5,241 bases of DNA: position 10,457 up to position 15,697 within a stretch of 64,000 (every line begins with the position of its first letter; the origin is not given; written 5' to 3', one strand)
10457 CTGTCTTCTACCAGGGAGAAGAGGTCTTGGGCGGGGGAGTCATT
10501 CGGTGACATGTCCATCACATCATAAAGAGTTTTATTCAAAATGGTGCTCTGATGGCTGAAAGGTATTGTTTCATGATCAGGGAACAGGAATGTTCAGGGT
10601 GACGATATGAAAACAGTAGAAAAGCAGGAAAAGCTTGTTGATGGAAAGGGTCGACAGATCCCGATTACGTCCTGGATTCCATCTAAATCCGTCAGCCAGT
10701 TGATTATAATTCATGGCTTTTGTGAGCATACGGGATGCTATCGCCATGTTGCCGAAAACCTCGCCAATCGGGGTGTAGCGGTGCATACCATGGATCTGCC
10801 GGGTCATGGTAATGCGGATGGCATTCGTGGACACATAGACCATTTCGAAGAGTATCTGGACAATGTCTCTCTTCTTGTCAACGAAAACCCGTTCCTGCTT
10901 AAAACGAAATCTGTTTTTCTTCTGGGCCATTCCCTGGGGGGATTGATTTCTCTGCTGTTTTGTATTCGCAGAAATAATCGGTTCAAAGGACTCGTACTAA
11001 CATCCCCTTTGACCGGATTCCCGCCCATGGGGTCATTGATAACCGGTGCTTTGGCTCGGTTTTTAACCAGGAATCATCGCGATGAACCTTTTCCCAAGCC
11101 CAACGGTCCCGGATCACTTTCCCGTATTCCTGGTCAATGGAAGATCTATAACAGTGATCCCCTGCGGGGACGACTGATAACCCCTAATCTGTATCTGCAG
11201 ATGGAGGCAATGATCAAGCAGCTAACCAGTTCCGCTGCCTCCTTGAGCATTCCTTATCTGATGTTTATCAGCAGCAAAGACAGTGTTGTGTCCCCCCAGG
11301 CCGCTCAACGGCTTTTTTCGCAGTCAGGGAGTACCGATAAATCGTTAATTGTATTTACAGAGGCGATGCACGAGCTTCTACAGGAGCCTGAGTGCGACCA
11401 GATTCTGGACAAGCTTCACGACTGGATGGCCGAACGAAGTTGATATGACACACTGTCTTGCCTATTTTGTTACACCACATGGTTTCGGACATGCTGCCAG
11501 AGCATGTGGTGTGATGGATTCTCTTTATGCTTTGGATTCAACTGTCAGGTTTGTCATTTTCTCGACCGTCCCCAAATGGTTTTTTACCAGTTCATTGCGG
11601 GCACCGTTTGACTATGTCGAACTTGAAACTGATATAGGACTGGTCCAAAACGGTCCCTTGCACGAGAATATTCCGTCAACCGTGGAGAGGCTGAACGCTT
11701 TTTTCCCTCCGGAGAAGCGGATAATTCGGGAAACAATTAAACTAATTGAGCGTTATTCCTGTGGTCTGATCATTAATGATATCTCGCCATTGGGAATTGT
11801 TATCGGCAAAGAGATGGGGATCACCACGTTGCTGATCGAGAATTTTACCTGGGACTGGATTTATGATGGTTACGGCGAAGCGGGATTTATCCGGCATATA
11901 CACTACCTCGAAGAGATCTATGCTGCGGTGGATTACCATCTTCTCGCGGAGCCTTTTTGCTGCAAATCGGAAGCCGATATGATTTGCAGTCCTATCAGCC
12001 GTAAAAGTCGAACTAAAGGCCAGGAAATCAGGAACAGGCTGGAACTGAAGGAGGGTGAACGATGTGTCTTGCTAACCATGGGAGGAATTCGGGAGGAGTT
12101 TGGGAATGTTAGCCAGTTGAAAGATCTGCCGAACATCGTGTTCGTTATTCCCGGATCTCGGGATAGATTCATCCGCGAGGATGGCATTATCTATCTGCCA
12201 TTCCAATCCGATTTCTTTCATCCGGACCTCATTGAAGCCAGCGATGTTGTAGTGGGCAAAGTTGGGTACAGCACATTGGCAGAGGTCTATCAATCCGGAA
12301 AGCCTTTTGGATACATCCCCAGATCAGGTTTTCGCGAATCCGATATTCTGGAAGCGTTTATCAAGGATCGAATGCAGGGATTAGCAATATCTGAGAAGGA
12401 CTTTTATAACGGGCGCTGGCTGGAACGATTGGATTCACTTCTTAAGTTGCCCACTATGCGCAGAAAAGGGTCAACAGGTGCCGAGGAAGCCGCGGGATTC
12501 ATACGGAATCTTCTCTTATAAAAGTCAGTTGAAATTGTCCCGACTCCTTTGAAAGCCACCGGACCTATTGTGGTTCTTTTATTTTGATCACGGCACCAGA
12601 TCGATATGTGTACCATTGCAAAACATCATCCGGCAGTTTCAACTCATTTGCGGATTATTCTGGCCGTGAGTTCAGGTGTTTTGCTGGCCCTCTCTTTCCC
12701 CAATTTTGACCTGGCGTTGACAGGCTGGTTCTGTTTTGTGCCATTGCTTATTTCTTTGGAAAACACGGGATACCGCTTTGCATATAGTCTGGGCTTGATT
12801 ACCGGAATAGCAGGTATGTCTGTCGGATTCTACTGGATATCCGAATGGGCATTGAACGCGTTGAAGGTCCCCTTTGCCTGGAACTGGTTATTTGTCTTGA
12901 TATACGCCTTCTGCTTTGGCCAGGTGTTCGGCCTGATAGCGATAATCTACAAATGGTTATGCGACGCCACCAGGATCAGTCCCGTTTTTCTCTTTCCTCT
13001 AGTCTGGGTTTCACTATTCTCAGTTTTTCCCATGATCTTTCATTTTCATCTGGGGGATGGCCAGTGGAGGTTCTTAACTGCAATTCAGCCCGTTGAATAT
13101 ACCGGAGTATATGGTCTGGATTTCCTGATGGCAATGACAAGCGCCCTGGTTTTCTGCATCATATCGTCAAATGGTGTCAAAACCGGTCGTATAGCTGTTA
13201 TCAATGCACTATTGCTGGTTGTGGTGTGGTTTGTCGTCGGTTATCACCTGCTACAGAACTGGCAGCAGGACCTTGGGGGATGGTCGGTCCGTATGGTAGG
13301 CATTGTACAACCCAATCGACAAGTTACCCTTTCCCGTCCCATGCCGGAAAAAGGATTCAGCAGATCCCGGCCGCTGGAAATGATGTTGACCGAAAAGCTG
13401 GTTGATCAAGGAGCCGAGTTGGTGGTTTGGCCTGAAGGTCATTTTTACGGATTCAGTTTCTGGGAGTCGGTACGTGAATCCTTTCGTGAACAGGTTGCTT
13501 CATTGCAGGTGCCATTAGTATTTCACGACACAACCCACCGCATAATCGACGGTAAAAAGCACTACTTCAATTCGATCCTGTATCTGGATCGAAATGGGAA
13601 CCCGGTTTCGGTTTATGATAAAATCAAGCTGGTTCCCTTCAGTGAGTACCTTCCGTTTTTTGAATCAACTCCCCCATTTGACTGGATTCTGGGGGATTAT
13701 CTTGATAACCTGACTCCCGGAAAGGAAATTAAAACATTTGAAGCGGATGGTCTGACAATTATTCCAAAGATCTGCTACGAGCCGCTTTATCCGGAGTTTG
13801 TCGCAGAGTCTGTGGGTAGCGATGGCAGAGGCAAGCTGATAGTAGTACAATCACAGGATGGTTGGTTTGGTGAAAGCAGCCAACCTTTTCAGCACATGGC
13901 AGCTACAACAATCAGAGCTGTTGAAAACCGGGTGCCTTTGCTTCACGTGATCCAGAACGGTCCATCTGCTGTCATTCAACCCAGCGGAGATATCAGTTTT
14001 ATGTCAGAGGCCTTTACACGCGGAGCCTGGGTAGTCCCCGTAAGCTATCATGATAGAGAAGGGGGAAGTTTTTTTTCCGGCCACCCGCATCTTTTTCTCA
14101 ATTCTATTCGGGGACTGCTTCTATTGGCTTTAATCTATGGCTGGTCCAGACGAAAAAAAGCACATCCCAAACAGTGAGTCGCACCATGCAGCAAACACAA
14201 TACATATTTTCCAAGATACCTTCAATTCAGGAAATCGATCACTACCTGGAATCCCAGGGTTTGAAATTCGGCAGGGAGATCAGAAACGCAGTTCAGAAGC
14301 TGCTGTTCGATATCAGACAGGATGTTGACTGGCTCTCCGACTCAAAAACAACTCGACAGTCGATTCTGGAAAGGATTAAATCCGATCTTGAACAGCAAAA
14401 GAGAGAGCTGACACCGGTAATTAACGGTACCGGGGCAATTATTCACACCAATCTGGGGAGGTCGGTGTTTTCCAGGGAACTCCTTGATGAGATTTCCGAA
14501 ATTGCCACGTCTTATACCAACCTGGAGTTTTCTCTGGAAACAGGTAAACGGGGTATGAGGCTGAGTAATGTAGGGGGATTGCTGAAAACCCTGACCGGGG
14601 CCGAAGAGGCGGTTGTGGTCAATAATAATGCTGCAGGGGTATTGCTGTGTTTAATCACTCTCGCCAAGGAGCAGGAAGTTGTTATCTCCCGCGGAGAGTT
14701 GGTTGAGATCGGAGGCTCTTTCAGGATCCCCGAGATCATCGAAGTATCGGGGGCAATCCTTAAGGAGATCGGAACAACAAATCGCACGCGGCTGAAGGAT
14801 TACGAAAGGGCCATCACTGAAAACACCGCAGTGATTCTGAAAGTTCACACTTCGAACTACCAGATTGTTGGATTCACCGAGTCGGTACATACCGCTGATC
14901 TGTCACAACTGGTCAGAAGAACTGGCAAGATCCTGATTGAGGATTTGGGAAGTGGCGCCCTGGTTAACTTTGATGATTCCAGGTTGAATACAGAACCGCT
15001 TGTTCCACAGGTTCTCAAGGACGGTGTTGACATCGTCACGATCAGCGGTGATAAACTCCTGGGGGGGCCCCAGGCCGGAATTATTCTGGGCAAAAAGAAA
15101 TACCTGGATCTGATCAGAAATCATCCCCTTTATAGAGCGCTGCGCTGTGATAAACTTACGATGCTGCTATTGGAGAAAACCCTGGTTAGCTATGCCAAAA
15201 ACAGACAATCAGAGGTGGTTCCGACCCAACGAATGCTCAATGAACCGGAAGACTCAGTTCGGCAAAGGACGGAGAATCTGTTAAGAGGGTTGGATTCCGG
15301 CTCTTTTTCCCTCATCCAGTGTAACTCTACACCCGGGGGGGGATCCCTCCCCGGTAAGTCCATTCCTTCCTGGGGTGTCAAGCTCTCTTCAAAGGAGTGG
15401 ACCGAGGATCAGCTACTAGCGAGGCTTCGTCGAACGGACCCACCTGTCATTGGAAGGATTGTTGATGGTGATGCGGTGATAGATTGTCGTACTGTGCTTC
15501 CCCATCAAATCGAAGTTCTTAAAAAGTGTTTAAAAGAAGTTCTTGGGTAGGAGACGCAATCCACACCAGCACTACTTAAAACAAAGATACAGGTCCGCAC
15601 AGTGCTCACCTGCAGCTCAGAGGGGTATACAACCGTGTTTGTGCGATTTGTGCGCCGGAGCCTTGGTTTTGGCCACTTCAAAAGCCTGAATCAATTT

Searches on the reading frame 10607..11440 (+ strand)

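Call 20: search_protein_families(library=pfam, proteins=[window:10607-11440:+], max_evalue=0.0001)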
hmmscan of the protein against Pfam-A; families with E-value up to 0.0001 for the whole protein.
window:10607-11440:+ (278 aa): 4 families
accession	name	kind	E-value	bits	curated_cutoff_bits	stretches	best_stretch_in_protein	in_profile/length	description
PF12146.15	Hydrolase_4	-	4.3e-57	193.6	27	1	31-262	6-239/239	Serine aminopeptidase, S33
PF00561.26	Abhydrolase_1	-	5e-18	66.1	25.8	1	32-141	3-109/245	alpha/beta hydrolase fold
PF12697.13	Abhydrolase_6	-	3.5e-17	64.2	26.3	1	32-260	1-210/217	Alpha/beta hydrolase family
PF00326.27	Peptidase_S9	-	1.4e-05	25.1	22.6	0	52-135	10-98/213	Prolyl oligopeptidase family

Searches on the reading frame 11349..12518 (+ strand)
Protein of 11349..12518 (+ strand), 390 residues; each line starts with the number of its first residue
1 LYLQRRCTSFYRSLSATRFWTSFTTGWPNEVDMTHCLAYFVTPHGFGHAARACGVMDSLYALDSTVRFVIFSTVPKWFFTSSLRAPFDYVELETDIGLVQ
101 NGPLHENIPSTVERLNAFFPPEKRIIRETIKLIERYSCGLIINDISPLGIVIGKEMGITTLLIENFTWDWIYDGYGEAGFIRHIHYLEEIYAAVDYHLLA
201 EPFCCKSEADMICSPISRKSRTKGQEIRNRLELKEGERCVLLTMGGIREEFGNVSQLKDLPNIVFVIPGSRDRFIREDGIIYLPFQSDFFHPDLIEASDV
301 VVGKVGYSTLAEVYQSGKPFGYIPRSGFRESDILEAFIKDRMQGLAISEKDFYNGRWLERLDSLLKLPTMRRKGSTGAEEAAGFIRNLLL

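Call 20: search_protein_families(library=pfam, proteins=[window:11349-12518:+], max_evalue=0.0001)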
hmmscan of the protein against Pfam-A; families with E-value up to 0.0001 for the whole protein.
window:11349-12518:+ (390 aa): 1 family
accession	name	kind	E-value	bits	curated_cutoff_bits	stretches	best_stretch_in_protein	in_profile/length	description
PF13528.12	Glyco_trans_1_3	-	1.7e-05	24.6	25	0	39-344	5-301/322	Glycosyl transferase family 1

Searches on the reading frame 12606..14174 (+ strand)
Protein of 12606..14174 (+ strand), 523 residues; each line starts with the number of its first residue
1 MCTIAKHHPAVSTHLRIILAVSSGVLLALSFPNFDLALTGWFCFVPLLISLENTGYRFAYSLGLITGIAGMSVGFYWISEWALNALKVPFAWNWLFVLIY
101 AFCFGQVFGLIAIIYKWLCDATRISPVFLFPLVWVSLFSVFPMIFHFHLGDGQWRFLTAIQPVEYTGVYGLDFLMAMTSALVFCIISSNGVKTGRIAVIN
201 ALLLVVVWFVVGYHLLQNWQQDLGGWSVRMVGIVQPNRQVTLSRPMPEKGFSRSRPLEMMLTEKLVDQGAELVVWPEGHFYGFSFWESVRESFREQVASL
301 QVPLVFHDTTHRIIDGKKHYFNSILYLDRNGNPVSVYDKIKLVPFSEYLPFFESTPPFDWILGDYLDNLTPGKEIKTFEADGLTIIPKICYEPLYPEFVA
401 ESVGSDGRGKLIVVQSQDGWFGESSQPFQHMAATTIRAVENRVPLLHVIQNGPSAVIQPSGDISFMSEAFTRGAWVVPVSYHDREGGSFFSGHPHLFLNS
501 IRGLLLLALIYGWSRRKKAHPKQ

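Call 20: search_protein_families(library=pfam, proteins=[window:12606-14174:+], max_evalue=0.0001)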
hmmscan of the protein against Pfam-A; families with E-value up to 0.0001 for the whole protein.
window:12606-14174:+ (523 aa): 2 families
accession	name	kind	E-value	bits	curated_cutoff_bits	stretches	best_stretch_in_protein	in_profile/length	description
PF00795.27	CN_hydrolase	-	1.8e-20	73.8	23.2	1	262-473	25-240/256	Carbon-nitrogen hydrolase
PF20154.4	LNT_N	-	1.3e-18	68.1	27.1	1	23-181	1-159/159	Apolipoprotein N-acyltransferase N-terminal domain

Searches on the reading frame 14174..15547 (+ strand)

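Call 37: search_protein_families(library=pfam, proteins=[window:14174-15547:+], max_evalue=0.001)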
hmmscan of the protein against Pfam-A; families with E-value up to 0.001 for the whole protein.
window:14174-15547:+ (458 aa): 1 family
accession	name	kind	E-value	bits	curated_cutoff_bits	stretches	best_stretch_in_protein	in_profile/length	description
PF03841.19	SelA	-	1.6e-135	452.3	22.8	1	82-441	1-366/367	L-seryl-tRNA selenium transferase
